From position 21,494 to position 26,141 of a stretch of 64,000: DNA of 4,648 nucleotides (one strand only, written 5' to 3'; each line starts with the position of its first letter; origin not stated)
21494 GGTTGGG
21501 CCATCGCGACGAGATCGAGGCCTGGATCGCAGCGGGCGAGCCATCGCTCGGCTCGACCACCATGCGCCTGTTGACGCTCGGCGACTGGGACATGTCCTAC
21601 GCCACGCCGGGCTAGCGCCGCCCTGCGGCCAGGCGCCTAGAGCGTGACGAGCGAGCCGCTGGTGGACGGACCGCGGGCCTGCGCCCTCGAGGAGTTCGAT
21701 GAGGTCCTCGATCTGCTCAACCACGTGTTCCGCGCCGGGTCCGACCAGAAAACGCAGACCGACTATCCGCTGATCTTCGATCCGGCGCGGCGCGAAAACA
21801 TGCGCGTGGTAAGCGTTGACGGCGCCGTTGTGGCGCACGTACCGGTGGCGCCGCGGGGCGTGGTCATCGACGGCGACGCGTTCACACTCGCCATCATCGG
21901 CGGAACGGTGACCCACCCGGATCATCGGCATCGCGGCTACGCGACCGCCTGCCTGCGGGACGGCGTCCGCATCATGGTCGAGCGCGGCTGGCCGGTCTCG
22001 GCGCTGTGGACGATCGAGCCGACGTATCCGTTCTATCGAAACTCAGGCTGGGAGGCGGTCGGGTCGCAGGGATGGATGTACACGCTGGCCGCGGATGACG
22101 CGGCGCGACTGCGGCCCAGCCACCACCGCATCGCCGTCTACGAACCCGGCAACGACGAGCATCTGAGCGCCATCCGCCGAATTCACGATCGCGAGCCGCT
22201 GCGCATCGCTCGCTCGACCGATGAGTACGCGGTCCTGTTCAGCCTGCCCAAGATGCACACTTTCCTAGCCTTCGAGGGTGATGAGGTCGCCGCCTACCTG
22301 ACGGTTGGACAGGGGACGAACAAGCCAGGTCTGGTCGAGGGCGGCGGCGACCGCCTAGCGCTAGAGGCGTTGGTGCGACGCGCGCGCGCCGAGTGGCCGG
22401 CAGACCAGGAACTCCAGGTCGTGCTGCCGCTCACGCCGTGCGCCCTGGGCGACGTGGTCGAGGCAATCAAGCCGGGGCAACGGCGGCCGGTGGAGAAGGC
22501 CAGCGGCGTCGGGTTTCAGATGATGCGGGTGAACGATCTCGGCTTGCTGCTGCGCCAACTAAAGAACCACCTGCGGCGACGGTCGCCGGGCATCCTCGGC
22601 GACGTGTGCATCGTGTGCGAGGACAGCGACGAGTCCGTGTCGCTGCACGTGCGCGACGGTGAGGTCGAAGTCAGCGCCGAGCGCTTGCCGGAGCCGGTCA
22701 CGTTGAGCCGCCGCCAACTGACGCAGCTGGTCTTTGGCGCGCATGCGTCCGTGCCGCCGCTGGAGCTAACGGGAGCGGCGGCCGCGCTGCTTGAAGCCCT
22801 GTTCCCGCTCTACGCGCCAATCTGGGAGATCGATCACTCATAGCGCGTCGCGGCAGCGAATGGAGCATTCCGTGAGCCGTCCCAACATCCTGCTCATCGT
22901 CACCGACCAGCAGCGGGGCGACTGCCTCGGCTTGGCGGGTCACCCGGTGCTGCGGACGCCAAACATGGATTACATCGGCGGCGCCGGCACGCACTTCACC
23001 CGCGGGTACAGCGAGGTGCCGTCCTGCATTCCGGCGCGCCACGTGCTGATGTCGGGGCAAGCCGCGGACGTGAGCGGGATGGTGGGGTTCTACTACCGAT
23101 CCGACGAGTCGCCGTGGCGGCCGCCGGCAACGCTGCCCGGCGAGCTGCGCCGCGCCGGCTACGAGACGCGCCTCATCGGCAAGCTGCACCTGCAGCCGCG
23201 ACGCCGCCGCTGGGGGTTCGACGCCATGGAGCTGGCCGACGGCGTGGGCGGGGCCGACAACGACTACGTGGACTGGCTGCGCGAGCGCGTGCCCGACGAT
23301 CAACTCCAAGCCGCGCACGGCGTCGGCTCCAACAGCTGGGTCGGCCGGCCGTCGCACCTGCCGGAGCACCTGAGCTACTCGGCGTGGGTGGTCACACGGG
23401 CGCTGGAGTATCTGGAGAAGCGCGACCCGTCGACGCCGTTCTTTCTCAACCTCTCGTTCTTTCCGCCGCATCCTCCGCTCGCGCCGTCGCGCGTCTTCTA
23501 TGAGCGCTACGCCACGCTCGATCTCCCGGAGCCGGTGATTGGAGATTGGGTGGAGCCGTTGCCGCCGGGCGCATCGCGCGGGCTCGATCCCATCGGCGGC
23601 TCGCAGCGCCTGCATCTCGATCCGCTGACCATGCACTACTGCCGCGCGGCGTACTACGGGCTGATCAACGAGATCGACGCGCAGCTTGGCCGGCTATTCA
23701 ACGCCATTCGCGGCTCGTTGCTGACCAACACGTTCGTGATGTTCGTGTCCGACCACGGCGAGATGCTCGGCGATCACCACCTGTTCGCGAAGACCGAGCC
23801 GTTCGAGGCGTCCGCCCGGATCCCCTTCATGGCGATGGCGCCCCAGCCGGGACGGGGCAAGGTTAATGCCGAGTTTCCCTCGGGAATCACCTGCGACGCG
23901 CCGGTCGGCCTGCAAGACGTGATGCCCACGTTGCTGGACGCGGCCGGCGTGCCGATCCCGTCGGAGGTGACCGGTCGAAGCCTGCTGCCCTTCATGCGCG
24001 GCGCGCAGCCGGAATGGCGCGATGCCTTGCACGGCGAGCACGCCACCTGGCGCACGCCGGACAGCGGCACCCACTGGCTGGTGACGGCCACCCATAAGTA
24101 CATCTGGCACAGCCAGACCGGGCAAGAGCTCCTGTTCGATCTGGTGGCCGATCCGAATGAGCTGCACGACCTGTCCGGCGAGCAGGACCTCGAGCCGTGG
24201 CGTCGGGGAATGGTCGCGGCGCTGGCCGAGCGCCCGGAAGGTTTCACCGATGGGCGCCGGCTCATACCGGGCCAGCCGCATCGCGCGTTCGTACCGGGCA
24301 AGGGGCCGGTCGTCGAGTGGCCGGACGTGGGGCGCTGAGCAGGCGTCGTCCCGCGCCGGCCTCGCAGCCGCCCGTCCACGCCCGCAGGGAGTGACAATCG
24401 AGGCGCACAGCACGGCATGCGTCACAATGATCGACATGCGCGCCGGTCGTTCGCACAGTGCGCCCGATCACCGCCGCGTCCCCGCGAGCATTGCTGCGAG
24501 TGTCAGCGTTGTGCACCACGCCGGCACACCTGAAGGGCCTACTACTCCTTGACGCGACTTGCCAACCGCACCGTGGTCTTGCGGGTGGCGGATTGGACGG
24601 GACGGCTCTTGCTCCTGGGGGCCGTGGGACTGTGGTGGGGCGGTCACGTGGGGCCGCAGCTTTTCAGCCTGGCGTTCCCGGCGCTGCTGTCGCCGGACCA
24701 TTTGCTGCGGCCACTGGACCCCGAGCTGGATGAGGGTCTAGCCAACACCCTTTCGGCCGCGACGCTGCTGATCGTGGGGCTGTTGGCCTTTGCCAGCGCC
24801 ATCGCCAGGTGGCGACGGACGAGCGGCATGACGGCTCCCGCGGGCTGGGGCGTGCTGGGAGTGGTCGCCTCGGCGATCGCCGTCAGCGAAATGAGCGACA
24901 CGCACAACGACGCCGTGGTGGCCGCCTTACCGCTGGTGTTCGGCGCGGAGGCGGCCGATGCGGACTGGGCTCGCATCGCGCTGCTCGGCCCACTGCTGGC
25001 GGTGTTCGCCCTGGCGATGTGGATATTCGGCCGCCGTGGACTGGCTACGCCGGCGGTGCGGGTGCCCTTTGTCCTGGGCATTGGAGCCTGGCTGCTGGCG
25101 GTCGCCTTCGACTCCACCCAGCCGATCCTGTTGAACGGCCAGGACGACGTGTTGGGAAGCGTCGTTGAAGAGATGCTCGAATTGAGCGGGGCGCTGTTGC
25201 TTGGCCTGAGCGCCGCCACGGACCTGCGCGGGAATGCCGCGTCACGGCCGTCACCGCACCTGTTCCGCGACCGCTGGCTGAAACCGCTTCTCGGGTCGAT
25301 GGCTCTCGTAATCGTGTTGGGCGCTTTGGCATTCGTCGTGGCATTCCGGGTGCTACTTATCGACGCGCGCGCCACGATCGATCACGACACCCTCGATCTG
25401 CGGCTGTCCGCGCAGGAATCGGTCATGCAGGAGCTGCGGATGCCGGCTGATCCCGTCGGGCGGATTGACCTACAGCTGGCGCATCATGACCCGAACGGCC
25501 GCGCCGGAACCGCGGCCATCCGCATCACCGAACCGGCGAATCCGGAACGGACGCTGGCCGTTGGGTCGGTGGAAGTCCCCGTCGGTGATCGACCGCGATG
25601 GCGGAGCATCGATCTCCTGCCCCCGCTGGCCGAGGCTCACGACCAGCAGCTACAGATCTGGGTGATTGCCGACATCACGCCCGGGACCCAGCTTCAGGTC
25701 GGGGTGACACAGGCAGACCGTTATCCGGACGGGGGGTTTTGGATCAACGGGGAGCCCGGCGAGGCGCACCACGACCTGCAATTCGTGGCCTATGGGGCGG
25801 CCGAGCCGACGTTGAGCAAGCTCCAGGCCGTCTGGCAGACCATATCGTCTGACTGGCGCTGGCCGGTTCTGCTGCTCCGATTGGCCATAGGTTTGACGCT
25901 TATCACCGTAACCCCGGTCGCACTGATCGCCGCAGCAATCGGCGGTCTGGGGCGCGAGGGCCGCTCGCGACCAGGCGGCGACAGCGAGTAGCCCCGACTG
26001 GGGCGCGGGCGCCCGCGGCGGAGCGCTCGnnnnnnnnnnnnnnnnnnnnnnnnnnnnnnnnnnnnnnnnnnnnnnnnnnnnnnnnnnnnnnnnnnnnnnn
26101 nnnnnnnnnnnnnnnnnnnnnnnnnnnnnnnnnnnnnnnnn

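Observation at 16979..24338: Tandem ~600-aa paralogs of unknown function with a divergent partner gene, followed by an Eis-like GNAT and a sulfatase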

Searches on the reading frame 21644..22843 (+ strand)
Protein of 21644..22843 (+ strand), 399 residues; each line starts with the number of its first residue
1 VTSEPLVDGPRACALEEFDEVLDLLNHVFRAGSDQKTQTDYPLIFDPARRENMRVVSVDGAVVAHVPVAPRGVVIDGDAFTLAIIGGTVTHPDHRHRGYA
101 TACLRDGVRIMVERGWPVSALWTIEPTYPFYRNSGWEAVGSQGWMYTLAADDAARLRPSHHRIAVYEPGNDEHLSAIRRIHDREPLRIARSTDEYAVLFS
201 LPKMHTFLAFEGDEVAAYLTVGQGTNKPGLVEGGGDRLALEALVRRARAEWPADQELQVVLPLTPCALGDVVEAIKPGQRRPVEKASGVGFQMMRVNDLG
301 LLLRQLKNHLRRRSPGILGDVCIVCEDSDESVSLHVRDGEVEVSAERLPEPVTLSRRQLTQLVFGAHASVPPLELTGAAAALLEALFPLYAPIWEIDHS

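Call 8: search_protein_families(library=pfam, proteins=[window:21644-22843:+], max_evalue=1)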
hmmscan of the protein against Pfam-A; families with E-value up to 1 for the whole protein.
window:21644-22843:+ (399 aa): 4 families
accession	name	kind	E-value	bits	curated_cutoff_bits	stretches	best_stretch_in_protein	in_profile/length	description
PF13527.13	Acetyltransf_9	-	2.8e-19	69.8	25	1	11-138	3-126/127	Acetyltransferase (GNAT) domain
PF00583.31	Acetyltransf_1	-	1.3e-07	32.3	20.7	1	22-131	5-111/116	Acetyltransferase (GNAT) family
PF13508.13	Acetyltransf_7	-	0.0093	16.8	27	1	75-137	22-83/84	Acetyltransferase (GNAT) domain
PF13530.11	SCP2_2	-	0.064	14.3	23.2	1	325-368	27-73/105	Sterol carrier protein domain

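Call 15: search_protein_families(library=ncbifam, proteins=[window:21644-22843:+], max_evalue=0.01)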
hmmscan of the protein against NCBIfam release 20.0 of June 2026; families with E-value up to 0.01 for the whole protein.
window:21644-22843:+ (399 aa): 1 family
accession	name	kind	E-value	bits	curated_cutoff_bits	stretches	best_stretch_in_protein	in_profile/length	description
NF002367.0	PRK01346.1-4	subfamily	3.4e-07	29.6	259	1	11-183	8-177/411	hypothetical protein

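Call 82: search_solved_structures(query=window:21644-22843:+, max_evalue=0.001)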
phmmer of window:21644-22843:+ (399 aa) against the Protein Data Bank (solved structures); distinct sequences matched with E-value up to 0.001: 2.
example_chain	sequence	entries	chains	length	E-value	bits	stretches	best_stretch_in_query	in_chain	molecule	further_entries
3n7z_A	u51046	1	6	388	3.1e-05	26.3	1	62-139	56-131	Acetyltransferase, GNAT family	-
2hv2_A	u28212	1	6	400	0.00013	24.2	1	14-157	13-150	Hypothetical protein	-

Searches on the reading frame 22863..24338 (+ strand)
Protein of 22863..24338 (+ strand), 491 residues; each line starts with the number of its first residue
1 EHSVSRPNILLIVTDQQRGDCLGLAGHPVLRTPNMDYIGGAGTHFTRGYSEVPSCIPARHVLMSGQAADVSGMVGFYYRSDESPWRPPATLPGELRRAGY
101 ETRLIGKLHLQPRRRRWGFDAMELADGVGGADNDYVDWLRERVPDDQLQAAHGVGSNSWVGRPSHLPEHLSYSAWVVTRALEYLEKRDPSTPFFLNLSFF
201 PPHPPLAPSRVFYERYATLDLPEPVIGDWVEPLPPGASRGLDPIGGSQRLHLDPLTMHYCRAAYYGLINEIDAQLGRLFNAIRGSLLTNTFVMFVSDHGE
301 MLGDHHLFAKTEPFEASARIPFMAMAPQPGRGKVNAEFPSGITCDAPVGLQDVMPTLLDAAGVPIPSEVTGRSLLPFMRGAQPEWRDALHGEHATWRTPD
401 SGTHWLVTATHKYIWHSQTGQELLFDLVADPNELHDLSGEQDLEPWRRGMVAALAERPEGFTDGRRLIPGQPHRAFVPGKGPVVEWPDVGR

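Call 8: search_protein_families(library=pfam, proteins=[window:22863-24338:+], max_evalue=1)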
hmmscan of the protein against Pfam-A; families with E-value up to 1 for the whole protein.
window:22863-24338:+ (491 aa): 4 families
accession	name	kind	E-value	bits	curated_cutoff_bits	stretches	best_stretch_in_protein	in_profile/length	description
PF00884.28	Sulfatase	-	4.2e-39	135.1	25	1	7-363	1-301/301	Sulfatase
PF16347.10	SGSH_C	-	2.2e-14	54.3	29.3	1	303-454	1-148/154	N-sulphoglucosamine sulphohydrolase, C-terminal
PF01663.27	Phosphodiest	-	8.4e-05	22.7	23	2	268-299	188-220/342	Type I phosphodiesterase / nucleotide pyrophosphatase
PF02995.22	DUF229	-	0.0013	17.9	25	1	264-325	306-365/496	Protein of unknown function (DUF229)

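Call 15: search_protein_families(library=ncbifam, proteins=[window:22863-24338:+], max_evalue=0.01)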
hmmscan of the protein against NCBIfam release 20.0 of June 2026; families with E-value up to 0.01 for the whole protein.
window:22863-24338:+ (491 aa): 5 families
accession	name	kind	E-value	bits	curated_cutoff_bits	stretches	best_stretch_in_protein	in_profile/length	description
NF010322.0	PRK13759.1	equivalog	1.1e-135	453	481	1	4-475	4-478/486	arylsulfatase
NF052527.1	Mn_arylsulf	exception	7.1e-87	292.3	850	1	6-467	1-465/479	manganese-dependent arylsulfatase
NF045661.1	HdlasePehA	equivalog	2.2e-58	198.1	900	2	251-441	271-468/506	phosphoric/sulfuric ester hydrolase PehA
TIGR03417.1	chol_sulfatase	equivalog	1.4e-53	182.5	433.45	1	6-443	2-425/500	choline-sulfatase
NF038075.1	fam_STM4013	hypoth_equivalog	0.00016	21.2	250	1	268-324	204-258/261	STM4013/SEN3800 family hydrolase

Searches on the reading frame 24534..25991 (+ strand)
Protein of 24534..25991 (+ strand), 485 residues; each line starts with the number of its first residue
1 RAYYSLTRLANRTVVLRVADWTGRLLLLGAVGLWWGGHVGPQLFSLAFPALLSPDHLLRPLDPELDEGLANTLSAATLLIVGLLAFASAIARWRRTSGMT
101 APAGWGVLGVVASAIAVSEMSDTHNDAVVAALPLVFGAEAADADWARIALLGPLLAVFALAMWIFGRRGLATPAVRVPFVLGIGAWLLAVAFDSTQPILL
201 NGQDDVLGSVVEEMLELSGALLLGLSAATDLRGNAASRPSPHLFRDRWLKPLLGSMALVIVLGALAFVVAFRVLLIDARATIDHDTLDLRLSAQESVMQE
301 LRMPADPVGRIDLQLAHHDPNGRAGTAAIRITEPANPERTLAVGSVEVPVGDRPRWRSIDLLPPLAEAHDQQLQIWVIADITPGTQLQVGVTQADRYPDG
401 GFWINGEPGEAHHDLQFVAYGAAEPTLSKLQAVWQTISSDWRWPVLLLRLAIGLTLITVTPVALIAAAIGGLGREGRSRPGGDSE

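Call 12: search_protein_families(library=pfam, proteins=[window:24534-25991:+], max_evalue=0.001)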
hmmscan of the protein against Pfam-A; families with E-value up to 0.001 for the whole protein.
window:24534-25991:+ (485 aa): 0 families

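Call 15: search_protein_families(library=ncbifam, proteins=[window:24549-25991:+], max_evalue=0.01)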
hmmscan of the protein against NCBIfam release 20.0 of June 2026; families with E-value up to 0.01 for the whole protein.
window:24549-25991:+ (480 aa): 0 families

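Call 50: search_protein_families(library=pfam, proteins=[window:24549-25991:+], max_evalue=0.01)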
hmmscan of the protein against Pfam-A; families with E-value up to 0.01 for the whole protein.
window:24549-25991:+ (480 aa): 0 families

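Call 81: search_solved_structures(query=window:24552-25991:+, max_evalue=1)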
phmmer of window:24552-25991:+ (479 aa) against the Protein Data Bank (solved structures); distinct sequences matched with E-value up to 1: 2.
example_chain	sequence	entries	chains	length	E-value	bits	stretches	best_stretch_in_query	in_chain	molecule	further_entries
6mrk_U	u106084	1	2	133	0.043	15.8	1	15-96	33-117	NTF2-related export protein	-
6ihj_B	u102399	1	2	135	0.045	15.7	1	15-96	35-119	NTF2-related export protein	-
